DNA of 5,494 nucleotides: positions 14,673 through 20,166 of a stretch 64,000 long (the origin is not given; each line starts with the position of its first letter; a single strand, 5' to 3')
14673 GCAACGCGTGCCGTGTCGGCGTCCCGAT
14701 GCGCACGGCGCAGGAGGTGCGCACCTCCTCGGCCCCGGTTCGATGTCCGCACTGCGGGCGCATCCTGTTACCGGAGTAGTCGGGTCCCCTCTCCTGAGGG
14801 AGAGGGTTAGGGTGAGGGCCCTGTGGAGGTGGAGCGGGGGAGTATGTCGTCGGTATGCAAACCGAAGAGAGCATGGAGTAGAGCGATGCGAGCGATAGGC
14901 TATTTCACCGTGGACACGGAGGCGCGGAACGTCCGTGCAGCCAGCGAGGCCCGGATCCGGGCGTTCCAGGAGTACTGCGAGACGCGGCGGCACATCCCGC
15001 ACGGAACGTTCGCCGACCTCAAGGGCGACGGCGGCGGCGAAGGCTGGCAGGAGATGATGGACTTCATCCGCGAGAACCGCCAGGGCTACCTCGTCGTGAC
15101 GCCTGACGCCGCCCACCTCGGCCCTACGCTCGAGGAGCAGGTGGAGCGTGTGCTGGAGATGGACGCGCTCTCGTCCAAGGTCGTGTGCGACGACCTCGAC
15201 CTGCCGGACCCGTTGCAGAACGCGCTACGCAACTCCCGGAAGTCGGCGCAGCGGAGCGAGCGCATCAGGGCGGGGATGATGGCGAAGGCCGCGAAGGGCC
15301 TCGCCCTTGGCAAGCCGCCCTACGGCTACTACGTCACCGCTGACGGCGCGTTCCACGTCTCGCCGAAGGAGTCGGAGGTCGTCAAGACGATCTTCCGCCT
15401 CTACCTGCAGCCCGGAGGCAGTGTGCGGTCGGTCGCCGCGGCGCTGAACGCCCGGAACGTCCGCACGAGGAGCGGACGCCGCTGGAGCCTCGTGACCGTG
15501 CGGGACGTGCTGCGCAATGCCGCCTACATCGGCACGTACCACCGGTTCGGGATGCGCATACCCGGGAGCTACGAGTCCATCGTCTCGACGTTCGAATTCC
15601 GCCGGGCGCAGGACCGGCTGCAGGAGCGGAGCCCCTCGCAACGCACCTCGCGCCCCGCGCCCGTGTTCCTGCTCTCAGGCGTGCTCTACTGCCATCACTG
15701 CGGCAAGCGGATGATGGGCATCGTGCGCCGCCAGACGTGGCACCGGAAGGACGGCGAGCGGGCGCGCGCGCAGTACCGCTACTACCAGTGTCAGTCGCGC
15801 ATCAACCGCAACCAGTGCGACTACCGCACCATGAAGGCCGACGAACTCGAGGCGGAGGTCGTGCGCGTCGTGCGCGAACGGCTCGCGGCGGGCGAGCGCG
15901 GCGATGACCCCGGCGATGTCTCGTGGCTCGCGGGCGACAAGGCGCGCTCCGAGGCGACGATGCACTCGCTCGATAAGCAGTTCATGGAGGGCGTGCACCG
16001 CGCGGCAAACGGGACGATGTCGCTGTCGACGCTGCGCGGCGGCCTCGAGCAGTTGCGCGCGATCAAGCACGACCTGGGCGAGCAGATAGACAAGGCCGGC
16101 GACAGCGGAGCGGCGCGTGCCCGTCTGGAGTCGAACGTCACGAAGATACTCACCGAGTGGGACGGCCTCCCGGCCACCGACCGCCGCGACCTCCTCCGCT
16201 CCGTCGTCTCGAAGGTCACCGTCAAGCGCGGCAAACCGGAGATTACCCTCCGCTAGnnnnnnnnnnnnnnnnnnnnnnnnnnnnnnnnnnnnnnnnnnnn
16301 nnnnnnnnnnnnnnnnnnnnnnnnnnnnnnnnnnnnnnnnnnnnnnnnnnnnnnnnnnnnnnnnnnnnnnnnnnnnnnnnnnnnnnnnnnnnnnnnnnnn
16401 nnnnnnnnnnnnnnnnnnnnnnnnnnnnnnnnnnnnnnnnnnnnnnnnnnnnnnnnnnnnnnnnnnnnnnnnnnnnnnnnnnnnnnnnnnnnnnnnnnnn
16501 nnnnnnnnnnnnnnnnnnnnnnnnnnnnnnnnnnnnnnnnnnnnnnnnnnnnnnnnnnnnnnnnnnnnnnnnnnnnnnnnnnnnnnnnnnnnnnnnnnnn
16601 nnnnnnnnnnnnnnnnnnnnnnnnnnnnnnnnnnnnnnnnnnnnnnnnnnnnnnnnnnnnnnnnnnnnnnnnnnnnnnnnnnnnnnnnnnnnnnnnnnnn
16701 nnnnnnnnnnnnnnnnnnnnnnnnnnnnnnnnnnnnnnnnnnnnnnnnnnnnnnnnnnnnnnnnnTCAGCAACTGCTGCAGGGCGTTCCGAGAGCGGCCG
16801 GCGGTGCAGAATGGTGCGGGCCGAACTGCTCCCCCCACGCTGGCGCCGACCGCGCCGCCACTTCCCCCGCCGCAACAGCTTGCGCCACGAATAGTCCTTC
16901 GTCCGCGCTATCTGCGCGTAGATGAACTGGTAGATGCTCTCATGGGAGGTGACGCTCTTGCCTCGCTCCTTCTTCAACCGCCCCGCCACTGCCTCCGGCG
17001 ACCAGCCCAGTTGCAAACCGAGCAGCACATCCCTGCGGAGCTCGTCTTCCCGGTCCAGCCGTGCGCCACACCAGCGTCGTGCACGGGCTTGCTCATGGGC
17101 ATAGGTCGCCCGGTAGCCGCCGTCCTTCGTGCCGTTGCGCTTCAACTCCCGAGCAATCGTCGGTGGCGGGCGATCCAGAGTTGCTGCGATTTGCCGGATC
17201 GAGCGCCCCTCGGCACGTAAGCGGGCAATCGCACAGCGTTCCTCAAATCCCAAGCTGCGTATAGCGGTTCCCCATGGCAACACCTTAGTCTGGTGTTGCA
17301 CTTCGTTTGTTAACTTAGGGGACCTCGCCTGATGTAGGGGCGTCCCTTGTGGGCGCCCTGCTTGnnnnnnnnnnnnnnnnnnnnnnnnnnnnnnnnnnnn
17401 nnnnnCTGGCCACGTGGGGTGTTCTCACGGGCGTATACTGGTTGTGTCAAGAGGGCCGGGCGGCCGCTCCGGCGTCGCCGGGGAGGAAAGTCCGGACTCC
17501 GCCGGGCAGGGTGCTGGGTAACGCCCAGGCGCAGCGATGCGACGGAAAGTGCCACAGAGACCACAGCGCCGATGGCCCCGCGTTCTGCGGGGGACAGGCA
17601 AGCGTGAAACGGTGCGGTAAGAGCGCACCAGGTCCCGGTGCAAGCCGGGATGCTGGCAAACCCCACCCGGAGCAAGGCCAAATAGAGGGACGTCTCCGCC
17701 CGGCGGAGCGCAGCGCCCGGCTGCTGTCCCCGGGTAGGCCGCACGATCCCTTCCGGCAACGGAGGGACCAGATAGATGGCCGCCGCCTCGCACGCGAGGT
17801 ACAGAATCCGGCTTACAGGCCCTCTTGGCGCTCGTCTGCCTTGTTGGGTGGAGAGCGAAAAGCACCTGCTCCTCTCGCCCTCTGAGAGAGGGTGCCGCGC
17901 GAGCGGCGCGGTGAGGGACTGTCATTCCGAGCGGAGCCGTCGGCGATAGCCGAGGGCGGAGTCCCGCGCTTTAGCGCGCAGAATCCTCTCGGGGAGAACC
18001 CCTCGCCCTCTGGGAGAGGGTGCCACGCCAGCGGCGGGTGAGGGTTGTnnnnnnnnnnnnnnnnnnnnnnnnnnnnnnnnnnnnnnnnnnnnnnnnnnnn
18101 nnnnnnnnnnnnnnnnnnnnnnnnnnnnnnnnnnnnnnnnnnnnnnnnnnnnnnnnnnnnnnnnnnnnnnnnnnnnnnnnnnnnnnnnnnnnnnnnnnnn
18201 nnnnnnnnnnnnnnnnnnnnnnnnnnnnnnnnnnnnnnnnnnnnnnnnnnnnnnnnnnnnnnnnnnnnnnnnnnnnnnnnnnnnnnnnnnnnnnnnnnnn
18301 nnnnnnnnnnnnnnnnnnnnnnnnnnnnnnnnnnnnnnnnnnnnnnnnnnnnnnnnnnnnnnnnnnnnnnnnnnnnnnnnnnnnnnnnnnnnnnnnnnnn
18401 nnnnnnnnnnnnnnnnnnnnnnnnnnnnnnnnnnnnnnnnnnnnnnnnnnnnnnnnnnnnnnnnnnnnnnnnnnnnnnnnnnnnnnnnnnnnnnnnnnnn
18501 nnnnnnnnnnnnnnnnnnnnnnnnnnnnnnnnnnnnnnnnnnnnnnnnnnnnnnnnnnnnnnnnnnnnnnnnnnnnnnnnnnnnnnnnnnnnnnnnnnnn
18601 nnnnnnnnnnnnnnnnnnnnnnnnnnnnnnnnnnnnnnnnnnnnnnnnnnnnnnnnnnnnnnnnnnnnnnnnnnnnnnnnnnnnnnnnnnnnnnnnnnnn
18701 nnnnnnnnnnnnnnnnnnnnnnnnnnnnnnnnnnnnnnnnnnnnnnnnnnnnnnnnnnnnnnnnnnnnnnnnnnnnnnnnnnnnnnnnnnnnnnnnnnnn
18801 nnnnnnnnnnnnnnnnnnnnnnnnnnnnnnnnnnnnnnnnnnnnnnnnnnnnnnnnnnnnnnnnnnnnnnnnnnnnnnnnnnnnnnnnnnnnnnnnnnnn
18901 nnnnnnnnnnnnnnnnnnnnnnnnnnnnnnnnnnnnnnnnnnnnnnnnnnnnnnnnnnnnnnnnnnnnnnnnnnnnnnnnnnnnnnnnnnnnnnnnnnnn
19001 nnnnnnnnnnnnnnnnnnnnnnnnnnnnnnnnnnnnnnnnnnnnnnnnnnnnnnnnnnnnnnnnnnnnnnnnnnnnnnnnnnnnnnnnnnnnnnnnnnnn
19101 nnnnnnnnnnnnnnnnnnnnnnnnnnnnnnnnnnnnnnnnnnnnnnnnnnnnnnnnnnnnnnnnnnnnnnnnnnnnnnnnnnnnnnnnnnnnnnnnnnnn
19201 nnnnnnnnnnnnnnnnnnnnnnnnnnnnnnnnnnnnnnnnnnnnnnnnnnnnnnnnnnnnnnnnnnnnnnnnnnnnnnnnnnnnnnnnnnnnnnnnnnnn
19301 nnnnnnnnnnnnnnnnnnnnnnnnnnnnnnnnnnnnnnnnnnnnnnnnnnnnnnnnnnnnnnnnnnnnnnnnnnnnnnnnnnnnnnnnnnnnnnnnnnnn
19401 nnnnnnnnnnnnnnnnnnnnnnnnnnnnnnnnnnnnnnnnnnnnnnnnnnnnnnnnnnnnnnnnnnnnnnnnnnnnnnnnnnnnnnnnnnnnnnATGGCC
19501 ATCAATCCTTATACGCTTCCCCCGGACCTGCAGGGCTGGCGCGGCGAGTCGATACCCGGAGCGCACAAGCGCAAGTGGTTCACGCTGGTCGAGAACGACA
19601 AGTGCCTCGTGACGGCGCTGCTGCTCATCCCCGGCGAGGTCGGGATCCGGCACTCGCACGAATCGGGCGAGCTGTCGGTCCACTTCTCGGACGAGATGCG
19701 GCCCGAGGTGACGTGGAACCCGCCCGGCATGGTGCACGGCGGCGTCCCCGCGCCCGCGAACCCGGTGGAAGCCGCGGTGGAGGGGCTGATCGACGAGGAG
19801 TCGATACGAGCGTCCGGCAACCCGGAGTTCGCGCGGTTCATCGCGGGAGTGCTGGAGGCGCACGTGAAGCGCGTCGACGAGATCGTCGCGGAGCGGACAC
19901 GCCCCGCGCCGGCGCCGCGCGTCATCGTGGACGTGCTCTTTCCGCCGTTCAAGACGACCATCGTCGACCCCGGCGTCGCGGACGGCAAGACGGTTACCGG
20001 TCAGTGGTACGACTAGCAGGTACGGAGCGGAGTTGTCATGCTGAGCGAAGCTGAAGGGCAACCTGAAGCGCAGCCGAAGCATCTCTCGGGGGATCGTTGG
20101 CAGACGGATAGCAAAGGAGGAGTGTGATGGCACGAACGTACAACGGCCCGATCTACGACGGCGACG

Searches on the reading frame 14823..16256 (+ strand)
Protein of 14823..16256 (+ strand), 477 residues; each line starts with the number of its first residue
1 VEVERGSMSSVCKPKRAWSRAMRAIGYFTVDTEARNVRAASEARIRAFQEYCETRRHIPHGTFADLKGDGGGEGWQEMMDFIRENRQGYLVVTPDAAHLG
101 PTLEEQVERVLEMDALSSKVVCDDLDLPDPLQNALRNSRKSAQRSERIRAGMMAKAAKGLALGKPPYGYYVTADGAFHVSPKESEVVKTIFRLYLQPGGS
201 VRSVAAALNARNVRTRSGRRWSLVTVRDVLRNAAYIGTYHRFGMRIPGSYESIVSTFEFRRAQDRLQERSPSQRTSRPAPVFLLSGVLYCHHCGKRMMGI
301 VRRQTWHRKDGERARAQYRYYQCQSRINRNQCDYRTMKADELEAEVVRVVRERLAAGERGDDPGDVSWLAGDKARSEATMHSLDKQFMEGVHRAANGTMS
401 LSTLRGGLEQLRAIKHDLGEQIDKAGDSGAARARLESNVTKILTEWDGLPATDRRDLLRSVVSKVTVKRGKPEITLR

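Call 5: search_protein_families(library=pfam, proteins=[window:14823-16256:+])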
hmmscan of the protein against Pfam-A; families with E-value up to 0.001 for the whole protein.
window:14823-16256:+ (477 aa): 3 families
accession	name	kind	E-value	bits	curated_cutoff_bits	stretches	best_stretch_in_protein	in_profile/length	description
PF07508.19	Recombinase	-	9.8e-19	67.9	21.1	1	181-269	1-102/102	Recombinase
PF13408.12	Zn_ribbon_recom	-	2.5e-13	50.6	25.3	1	283-351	1-58/58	Recombinase zinc beta ribbon domain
PF00239.26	Resolvase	-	3.6e-05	24.3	23.3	1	25-159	2-143/145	Resolvase, N terminal domain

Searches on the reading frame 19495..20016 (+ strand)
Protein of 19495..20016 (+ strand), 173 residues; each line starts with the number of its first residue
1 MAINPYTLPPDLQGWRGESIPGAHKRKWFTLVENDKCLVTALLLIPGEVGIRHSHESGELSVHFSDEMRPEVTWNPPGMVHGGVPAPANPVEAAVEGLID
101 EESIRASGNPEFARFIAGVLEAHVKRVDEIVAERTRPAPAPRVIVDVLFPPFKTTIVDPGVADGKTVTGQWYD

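Call 73: search_protein_families(library=ncbifam, proteins=[window:19495-20016:+], max_evalue=0.00001)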
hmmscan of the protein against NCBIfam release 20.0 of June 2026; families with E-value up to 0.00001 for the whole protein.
window:19495-20016:+ (173 aa): 0 families

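Call 82: search_protein_families(library=pfam, proteins=[window:19495-20016:+], max_evalue=10)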
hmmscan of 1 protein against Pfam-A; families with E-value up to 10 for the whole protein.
window:19495-20016:+ (173 aa): 0 families

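Call 83: find_homologous_proteins(query=window:19495-20016:+, max_evalue=0.001)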
Query window:19495-20016:+ (173 aa): 185 proteins with E <= 0.001 among 367 candidates; the best 120 are listed.
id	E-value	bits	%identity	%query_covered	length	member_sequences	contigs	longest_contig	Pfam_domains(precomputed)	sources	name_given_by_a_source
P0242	2.1e-111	388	98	100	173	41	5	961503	-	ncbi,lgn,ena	-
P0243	2.1e-106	372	93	100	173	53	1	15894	-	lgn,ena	-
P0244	5.5e-98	344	82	100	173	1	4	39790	-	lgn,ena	-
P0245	8.7e-97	340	82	100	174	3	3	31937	-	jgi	jgi:hypothetical protein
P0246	5.5e-96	338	82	100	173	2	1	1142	-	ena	-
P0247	7.0e-96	337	82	100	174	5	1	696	-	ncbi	-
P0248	1.0e-94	333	80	100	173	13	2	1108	-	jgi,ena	jgi:hypothetical protein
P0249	5.6e-91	321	80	100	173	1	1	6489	-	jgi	jgi:hypothetical protein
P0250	4.5e-64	234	59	100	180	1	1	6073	-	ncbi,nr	ncbi:MAG: hypothetical protein HW416_3937 [Chloroflexi bacterium]|nr:hypothetical protein [Chlorofle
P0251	1.9e-63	232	60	100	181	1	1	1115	-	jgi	jgi:hypothetical protein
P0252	1.9e-63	232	57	99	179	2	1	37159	-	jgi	jgi:hypothetical protein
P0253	8.5e-63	229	60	100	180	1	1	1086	-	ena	-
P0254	1.3e-61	226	58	100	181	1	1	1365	-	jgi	-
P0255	1.8e-61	225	60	99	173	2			-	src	-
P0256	1.1e-60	223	58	99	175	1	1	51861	-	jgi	jgi:hypothetical protein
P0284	2.0e-55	205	54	100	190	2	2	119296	-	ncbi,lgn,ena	-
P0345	1.9e-46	176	53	97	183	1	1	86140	-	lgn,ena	-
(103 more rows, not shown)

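Call 86: find_encoding_contigs(protein=P0284, flank=7000, max_places=1)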
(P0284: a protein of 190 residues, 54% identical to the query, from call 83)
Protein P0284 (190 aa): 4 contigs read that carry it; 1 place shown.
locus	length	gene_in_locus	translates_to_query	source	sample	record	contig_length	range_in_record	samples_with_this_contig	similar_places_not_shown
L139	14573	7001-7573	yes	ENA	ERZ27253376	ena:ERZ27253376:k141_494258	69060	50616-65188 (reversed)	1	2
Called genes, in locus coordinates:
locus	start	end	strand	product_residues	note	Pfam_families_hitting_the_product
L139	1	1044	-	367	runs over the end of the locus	-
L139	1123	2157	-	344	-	PF09084:NMT1, PF13379:NMT1_2 (faint)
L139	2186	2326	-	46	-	-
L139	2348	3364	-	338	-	PF13379:NMT1_2 (weak), PF09084:NMT1, PF12974:Phosphonate-bd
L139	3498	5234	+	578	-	PF00496:SBP_bac_5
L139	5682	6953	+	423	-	PF00355:Rieske, PF19301:LigXa_C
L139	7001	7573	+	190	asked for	-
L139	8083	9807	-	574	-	PF00496:SBP_bac_5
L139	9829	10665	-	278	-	PF00106:adh_short, PF08659:KR, PF13561:adh_short_C2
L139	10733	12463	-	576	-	PF00496:SBP_bac_5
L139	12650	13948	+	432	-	PF00355:Rieske, PF19301:LigXa_C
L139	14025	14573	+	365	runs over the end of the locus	PF00586:AIRS, PF02769:AIRS_C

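Call 87: find_encoding_contigs(protein=P0345, flank=7000, max_places=1)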
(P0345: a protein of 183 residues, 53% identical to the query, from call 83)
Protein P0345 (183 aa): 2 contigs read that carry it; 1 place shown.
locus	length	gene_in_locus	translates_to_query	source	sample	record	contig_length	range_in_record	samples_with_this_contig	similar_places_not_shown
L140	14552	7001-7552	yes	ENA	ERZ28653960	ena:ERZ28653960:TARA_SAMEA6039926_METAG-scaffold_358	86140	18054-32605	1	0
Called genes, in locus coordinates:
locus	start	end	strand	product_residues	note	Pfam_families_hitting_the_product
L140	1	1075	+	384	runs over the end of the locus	PF04551:GcpE, PF26540:GcpE_C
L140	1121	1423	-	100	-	PF00216:Bac_DNA_binding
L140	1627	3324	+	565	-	PF00587:tRNA-synt_2b, PF04073:tRNA_edit, PF03129:HGTP_anticodon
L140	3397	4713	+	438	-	PF05977:MFS_3, PF07690:MFS_1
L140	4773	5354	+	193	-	-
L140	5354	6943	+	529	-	PF00581:Rhodanese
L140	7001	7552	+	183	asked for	-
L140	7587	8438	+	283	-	PF02219:MTHFR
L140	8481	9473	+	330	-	PF00248:Aldo_ket_red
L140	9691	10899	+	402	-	PF02646:RmuC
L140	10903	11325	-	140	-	PF01243:PNPOx_N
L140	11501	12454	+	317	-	PF08450:SGL (faint), PF06739:SBBP (faint), PF17170:DUF5128 (weak), PF01436:NHL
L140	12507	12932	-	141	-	PF01850:PIN, PF13470:PIN_3 (faint)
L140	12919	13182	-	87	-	-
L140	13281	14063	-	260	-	PF00106:adh_short, PF08659:KR, PF13561:adh_short_C2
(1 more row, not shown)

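Call 88: find_encoding_contigs(protein=P0256, flank=7000, max_places=1)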
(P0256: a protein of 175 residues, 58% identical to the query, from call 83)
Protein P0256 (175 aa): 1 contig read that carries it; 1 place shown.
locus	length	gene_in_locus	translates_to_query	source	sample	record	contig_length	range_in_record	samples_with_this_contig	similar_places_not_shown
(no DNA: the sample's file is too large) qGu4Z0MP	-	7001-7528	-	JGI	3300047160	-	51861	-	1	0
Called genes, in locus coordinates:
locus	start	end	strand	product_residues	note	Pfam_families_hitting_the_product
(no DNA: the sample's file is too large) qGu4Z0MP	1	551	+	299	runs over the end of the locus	PF00296:Bac_luciferase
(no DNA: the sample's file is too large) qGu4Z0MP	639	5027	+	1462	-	PF00270:DEAD, PF04851:ResIII, PF00271:Helicase_C, PF19306:WHD_Lhr, PF08494:DEAD_assoc, PF23235:WHD_3rd_Lhr, PF23234:WHD_4th_Lhr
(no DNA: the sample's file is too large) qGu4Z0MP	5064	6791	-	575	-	PF00496:SBP_bac_5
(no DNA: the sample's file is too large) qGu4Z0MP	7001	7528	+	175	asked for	-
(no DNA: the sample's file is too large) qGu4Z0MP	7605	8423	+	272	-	PF00106:adh_short, PF01370:Epimerase (faint), PF08659:KR, PF13460:NAD_binding_10 (weak), PF13561:adh_short_C2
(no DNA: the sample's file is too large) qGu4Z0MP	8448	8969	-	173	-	PF13714:PEP_mutase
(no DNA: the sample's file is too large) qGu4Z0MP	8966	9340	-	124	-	-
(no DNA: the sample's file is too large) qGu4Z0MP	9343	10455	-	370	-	PF04909:Amidohydro_2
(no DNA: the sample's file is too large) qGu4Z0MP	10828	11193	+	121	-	PF00903:Glyoxalase (weak)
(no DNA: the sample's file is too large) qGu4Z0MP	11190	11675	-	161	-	PF00111:Fer2 (weak), PF13085:Fer2_3 (weak), PF01799:Fer2_2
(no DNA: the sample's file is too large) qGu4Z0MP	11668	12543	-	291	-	PF00941:FAD_binding_5, PF03450:CO_deh_flav_C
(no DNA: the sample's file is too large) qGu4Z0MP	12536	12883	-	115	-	-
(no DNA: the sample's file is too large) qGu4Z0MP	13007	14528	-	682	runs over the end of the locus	PF01315:Ald_Xan_dh_C, PF02738:MoCoBD_1, PF20256:MoCoBD_2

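Call 91: predict_structure(alignment_id=A2)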
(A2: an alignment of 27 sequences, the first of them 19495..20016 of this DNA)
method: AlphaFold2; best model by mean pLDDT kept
length: 173 residues; sequences in the alignment: 27
mean_pLDDT: 72.0   pTM: 0.57
mean pLDDT of the five models: 72.0, 71.7, 71.4, 69.8, 68.9
residues with pLDDT >= 90: 28; 70-90: 70; 50-70: 58; < 50: 17
segments of 3 or more residues with pLDDT < 50: 1-5, 17-23, 86-90
pLDDT, mean of each block of 10 residues (from residue 1): 48 52 58 89 73 89 81 92 58 55 66 79 80 66 87 81 74 57
secondary structure, 60 per line:
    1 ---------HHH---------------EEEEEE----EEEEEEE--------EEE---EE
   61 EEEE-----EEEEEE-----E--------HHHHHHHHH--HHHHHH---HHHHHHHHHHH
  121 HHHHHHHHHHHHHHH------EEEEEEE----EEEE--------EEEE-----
elements in order: E28-33 E38-44 E53-55 E59-64 E70-75 H90-98 H101-106 H110-135 E142-148 E153-156 E165-168

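Call 94: fold_search(model_id=the predicted structure, library=pdb)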
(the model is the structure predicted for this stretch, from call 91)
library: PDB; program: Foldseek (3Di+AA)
matches with E <= 10: 1150; with E <= 0.001: 0
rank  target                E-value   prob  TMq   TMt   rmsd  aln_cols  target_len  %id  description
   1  3h8u_B                2.4e-03  1.00  0.36  0.51   9.0       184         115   11  Crystal structure of uncharacterized conserved protein with double-stranded beta-helix domain (YP_001338853.1) from Kl (released 2009-05-12)
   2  3ebr                  4.7e-03  1.00  0.39  0.42  10.4       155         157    8  Crystal structure of an rmlc-like cupin protein (reut_a0381) from ralstonia eutropha jmp134 at 2.60 A resolution (released 2008-09-09)
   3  3lag_B                4.7e-03  0.99  0.24  0.41  11.5       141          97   11  The crystal structure of a functionally unknown protein RPA4178 from Rhodopseudomonas palustris CGA009 (released 2010-01-19)
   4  3cjx_A                6.3e-03  1.00  0.40  0.43  10.6       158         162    9  Crystal structure of a protein of unknown function with a cupin-like fold (reut_b4571) from ralstonia eutropha jmp134  (released 2008-03-25)
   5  3lag_A                7.4e-03  0.93  0.19  0.33  11.9       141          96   10  The crystal structure of a functionally unknown protein RPA4178 from Rhodopseudomonas palustris CGA009 (released 2010-01-19)
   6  8qfp_A                7.9e-03  0.95  0.29  0.32  13.0       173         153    9  Ergothioneine dioxygenase from Thermocatellispora tengchongensis in complex with manganese and in presence of catalase (released 2023-12-27)
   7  1x7n                  8.4e-03  0.51  0.19  0.17  16.0       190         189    8  The crystal structure of Pyrococcus furiosus phosphoglucose isomerase with bound 5-phospho-D-arabinonate and Manganese (released 2004-10-12)
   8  8qfr_A                8.8e-03  0.94  0.28  0.32  12.1       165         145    9  Ergothioneine dioxygenase from Thermocatellispora tengchongensis in complex with nickel and substrate (anaerobic) (released 2024-09-11)
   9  3sxw                  1.1e-02  0.47  0.19  0.18  15.2       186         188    9  Crystal Structure of Engineered Protein. Northeast Structural Genomics Consortium Target OR69. (released 2011-08-03)
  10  3cjx_D                1.1e-02  1.00  0.40  0.44   4.8       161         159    9  Crystal structure of a protein of unknown function with a cupin-like fold (reut_b4571) from ralstonia eutropha jmp134  (released 2008-03-25)
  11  4wvz_A                1.1e-02  0.95  0.34  0.30  12.7       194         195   10  Crystal structure of artificial crosslinked thiol dioxygenase G95C variant from Pseudomonas aeruginosa (released 2016-02-24)
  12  1x82                  1.1e-02  0.44  0.19  0.17  16.0       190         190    8  CRYSTAL STRUCTURE OF PHOSPHOGLUCOSE ISOMERASE FROM PYROCOCCUS FURIOSUS WITH BOUND 5-phospho-D-arabinonate (released 2004-10-12)
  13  3h8u_A                1.2e-02  1.00  0.37  0.50   8.5       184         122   11  Crystal structure of uncharacterized conserved protein with double-stranded beta-helix domain (YP_001338853.1) from Kl (released 2009-05-12)
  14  8qfp_B                1.2e-02  0.97  0.31  0.34  11.8       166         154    8  Ergothioneine dioxygenase from Thermocatellispora tengchongensis in complex with manganese and in presence of catalase (released 2023-12-27)
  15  4tlf_D                1.2e-02  0.95  0.35  0.31  12.8       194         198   11  Crystal structure of Thiol dioxygenase from Pseudomonas aeruginosa (released 2015-06-17)
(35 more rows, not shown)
